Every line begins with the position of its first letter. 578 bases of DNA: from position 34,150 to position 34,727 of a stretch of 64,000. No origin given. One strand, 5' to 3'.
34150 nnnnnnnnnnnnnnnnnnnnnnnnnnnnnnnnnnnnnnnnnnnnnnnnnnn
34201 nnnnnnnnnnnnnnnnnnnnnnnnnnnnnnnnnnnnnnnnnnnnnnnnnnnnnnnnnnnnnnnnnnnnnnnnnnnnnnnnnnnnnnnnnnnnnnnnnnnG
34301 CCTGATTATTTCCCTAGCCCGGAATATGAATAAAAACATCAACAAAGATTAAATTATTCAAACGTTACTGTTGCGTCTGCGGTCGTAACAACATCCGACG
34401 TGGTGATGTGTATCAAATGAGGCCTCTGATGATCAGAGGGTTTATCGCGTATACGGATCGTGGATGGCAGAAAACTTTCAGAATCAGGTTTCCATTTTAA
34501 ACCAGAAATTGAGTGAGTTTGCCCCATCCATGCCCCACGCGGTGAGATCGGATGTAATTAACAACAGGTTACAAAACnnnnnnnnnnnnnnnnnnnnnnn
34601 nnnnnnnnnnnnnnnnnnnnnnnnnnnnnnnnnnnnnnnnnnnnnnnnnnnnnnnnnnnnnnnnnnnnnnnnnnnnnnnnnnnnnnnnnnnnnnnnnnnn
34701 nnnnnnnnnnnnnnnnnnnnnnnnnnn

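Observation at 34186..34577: yedK sits directly next to fliE: the K-12 yedL-yedN-yedM-intG remnant is absent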

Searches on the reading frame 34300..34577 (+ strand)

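Call 52: profile_search(protein=L008:1355-2656:+)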
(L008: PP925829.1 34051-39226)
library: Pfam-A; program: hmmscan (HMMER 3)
A. the first sequence (434 residues): domains with independent E <= 10: 6; with E <= 0.001: 2
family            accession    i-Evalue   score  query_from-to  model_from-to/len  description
Arm-DNA-bind_2    PF12167.14      1e-25    90.0       7-70          1-65/65  Arm DNA-binding domain
Phage_integrase   PF00589.27    2.1e-17    63.9     203-396         3-165/172  Phage integrase family
Int_N             PF24624.1      0.0017    19.5      84-194         5-100/100  Phage integrase, N-terminal domain
Phage_int_SAM_5   PF13102.12       0.22    12.3     158-188        64-94/98  Phage integrase SAM-like domain
Phage_int_SAM_3   PF14659.12       0.79    10.4      83-120         1-39/58  Phage integrase, N-terminal SAM-like domain
Phage_int_M       PF22022.2         2.8     8.7      86-190         3-93/96  Phage integrase central domain
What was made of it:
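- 34414..34561 (+): Integrase pseudogene fragment (int', ortholog of K-12 intG / cryptic prophage PR-G). 34425-34559 encodes the last 45 aa, including the catalytic-Tyr region. It has a 1-nt frameshift near 34423 and an 11-bp deletion at 34561|34562 that removes the stop codon. Tandem TGCCCCA motifs lie at 34520-34526 and 34531-34537. The full-length Int has Arm-DNA-bind_2 and Phage_integrase domains (call 52).
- On Tyrosine (lambda-type) integrase gene remnant: That Int has PF12167 Arm-DNA-bind_2 (1e-25) and PF00589 Phage_integrase (2e-17) (call 52).
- Closest known: Escherichia phage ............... Different: The phage has a complete 434-aa integrase with arm-binding and catalytic domains (call 52).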
